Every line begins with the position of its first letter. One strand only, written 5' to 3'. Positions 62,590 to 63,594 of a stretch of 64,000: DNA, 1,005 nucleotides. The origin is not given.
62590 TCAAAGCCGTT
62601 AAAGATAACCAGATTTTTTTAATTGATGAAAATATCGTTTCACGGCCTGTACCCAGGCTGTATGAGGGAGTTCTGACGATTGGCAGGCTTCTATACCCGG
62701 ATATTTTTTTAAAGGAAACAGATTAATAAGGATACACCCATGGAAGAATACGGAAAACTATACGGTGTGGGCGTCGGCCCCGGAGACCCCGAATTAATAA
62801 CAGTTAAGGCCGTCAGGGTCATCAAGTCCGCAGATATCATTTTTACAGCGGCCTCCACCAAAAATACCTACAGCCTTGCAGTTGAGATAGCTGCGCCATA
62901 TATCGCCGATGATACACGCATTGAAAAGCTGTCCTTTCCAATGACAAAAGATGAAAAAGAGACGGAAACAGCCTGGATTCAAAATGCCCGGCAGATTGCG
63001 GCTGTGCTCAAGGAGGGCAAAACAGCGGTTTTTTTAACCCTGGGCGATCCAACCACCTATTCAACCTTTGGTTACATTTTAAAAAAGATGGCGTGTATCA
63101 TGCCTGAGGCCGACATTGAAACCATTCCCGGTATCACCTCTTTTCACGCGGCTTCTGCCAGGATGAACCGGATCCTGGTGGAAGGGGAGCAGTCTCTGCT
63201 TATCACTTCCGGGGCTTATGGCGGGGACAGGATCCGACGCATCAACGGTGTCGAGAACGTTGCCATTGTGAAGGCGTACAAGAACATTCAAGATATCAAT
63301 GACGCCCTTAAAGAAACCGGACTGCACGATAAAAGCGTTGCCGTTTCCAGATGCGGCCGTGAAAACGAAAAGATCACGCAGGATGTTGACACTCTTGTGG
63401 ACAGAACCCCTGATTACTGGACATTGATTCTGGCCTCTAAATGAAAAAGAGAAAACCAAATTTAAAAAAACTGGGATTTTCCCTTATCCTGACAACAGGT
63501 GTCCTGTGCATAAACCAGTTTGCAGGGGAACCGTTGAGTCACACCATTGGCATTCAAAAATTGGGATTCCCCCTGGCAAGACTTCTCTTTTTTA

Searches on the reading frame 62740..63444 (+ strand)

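Call 73: search_protein_families(library=pfam, proteins=[window:62740-63444:+], max_evalue=0.000001)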
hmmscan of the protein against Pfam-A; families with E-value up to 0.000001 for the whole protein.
window:62740-63444:+ (234 aa): 1 family
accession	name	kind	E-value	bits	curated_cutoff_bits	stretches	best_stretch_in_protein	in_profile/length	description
PF00590.25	TP_methylase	-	1.4e-46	159.6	27.8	1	6-214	1-205/212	Tetrapyrrole (Corrin/Porphyrin) Methylases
